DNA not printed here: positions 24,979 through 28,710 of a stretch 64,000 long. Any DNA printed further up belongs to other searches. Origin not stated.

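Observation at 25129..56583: Two divergent DnaE-type Pol III alpha genes on opposite strands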

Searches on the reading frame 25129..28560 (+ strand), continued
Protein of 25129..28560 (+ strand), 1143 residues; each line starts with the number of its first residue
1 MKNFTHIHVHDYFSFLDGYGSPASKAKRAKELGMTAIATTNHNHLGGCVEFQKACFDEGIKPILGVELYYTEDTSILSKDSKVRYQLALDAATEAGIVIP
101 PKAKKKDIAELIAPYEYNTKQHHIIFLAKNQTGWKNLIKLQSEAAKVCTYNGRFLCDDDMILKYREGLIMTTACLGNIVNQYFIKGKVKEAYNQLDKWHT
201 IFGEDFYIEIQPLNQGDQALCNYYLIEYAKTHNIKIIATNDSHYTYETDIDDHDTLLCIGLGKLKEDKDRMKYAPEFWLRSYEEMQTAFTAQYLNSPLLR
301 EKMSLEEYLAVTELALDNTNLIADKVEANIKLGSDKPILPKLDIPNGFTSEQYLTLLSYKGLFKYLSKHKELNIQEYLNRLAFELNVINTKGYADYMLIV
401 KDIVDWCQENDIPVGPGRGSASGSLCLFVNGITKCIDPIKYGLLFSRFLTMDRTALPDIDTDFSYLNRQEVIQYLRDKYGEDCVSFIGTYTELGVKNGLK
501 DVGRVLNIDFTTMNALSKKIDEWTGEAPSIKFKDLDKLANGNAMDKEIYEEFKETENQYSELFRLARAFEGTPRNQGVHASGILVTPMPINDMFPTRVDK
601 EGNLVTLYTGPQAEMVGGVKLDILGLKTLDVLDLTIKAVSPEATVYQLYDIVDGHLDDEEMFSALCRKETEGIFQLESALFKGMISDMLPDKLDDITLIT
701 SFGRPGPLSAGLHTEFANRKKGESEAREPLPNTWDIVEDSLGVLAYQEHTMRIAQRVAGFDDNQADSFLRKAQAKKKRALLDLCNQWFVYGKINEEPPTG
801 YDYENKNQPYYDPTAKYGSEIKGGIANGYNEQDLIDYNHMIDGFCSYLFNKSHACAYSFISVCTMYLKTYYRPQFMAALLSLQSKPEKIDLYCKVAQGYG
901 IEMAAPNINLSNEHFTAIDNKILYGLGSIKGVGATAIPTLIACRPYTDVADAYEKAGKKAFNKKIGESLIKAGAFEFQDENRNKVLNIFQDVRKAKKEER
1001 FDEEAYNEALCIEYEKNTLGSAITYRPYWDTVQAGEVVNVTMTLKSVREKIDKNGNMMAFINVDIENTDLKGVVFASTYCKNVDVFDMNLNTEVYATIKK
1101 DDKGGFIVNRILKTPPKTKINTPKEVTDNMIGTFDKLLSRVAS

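Call 41: get_annotated_region(hit=H63, flank=300)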
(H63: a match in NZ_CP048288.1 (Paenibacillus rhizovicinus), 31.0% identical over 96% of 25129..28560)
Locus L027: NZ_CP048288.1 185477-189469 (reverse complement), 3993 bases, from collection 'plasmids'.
description: Paenibacillus rhizovicinus strain 14171R-81 plasmid unnamed2
organism: Paenibacillus rhizovicinus (NCBI taxid 2704463)
taxonomy: Bacteria; Bacillota; Bacilli; Bacillales; Paenibacillaceae; Paenibacillus; Paenibacillus rhizovicinus
host: -; source: cell culture,rhizosphere soil of tomato plants; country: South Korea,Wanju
typing (MOB-suite, as given by PLSDB): non-mobilizable
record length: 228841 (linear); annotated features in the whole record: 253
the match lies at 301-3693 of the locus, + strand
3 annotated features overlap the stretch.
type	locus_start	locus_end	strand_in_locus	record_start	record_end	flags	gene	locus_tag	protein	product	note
CDS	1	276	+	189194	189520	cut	-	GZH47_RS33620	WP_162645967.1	extracellular matrix/biofilm biosynthesis regulator RemA family protein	-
CDS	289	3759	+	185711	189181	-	dnaE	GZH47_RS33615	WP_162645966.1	DNA polymerase III subunit alpha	GO:0006260 - DNA replication [Evidence IEA]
CDS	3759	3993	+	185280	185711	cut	-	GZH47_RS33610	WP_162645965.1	hypothetical protein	-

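Call 42: get_annotated_region(hit=H84, flank=400)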
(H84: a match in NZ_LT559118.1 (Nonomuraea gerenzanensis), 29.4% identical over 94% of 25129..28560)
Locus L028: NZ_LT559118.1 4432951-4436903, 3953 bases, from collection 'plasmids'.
description: Nonomuraea gerenzanensis isolate nono1 plasmid I, complete sequence
organism: Nonomuraea gerenzanensis (NCBI taxid 93944)
taxonomy: Bacteria; Actinomycetota; Actinomycetes; Streptosporangiales; Streptosporangiaceae; Nonomuraea; Nonomuraea gerenzanensis
host: -; source: -; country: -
typing (MOB-suite, as given by PLSDB): non-mobilizable
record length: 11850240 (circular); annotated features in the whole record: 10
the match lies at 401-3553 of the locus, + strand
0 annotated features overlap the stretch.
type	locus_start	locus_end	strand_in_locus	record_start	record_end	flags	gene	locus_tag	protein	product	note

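Call 52: find_related_loci(query=A1, collection=viral_contigs, flank=10000)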
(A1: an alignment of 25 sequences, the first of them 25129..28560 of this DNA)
Query A1 (1143 aa) in viral_contigs; peptide patterns used: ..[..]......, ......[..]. (x = any residue, [..] = any of these).
57 stretches matched a pattern; 36 encode a relative of the query (tblastn E <= 1e-3); 36 distinct loci.
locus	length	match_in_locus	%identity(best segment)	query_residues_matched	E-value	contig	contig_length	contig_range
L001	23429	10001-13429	99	1-1143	0e+0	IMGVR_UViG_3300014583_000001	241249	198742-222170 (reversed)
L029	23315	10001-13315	53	1-1111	0e+0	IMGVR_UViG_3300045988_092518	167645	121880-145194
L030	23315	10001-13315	53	1-1111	0e+0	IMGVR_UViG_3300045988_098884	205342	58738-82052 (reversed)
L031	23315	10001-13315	53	1-1111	0e+0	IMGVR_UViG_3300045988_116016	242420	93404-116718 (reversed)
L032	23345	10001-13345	52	2-1112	0e+0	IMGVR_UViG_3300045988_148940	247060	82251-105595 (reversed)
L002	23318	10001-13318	51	2-1111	0e+0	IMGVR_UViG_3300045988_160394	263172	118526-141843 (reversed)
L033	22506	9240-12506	49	1-1092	0e+0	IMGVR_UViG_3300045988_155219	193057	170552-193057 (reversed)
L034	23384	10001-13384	47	3-1123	0e+0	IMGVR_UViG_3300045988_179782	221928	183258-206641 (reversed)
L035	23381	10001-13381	48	2-1114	0e+0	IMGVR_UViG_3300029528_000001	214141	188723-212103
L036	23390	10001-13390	46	1-1114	0e+0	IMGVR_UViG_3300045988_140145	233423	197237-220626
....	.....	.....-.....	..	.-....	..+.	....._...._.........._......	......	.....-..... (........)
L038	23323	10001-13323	48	1-1109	0e+0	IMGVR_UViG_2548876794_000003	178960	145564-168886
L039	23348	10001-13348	48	4-1117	0e+0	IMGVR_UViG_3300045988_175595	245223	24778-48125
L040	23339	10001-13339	50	4-1114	0e+0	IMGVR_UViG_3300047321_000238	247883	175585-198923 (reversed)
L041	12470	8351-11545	45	1-1087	0e+0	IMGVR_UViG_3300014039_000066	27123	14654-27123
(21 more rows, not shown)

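Call 64: search_protein_families(library=pfam, proteins=[L034:17146-19359:-, L001:20841-23363:-, L034:14131-14694:+, L002:19754-20062:-], max_evalue=0.01)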
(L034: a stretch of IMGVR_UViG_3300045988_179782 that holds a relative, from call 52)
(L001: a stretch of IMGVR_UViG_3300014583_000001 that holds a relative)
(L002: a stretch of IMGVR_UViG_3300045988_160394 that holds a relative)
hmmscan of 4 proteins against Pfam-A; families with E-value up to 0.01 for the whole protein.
L034:17146-19359:- (737 aa): 1 family
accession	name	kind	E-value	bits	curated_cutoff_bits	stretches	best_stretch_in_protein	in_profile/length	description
PF01551.29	Peptidase_M23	-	1.4e-21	76.9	28.7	1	607-699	1-88/96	Peptidase family M23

L001:20841-23363:- (840 aa): 3 families
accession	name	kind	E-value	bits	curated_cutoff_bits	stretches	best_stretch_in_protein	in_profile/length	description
PF00877.26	NLPC_P60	-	4e-09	36.8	23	1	507-613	13-95/105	NlpC/P60 family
PF01464.25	SLT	-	5.2e-07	29.7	21.3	1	688-787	4-108/117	Transglycosylase SLT domain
PF13702.11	Lysozyme_like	-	0.00029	20.9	25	1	683-781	7-99/165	Lysozyme-like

L034:14131-14694:+ (187 aa): 1 family
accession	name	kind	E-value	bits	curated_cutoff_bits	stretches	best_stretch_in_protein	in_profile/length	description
PF01520.23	Amidase_3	-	9.9e-36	123.8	27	1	3-179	1-173/174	N-acetylmuramoyl-L-alanine amidase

L002:19754-20062:- (102 aa): 0 families

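Call 66: find_encoding_contigs(protein=P0080, flank=3000, max_places=2)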
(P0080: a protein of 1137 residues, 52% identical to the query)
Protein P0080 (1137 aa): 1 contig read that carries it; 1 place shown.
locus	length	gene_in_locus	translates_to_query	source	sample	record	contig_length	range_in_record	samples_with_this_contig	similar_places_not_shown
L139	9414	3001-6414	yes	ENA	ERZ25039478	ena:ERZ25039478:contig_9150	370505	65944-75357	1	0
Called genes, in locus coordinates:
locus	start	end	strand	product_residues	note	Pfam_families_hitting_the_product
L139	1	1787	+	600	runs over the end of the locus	PF01368:DHH, PF02272:DHHA1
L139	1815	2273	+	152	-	-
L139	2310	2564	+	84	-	-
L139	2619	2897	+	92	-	PF16079:Phage_holin_5_2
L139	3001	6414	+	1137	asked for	PF02811:PHP, PF07733:DNA_pol3_alpha, PF17657:DNA_pol3_finger, PF14579:HHH_6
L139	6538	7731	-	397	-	PF00877:NLPC_P60 (weak), PF01464:SLT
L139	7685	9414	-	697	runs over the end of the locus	-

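Call 67: find_encoding_contigs(protein=P0097, flank=3000, max_places=2)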
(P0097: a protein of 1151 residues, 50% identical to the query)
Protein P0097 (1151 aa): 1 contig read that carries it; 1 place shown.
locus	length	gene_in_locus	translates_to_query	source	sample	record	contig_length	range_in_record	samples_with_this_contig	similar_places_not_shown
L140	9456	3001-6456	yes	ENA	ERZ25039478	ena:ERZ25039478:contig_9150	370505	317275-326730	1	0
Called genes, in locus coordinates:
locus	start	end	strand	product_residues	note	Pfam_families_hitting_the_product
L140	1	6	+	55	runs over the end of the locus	-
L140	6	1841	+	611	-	PF01368:DHH, PF02272:DHHA1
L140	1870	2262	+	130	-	-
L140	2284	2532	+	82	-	-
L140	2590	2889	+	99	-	PF16079:Phage_holin_5_2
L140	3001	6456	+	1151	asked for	PF02811:PHP, PF07733:DNA_pol3_alpha, PF17657:DNA_pol3_finger, PF14579:HHH_6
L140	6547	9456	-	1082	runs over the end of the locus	PF00877:NLPC_P60 (weak), PF01464:SLT (weak)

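Call 109: search_protein_families(library=padloc, proteins=[window:25129-28560:+], max_evalue=0.001)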
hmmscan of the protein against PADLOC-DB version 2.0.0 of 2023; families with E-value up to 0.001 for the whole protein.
window:25129-28560:+ (1143 aa): 0 families
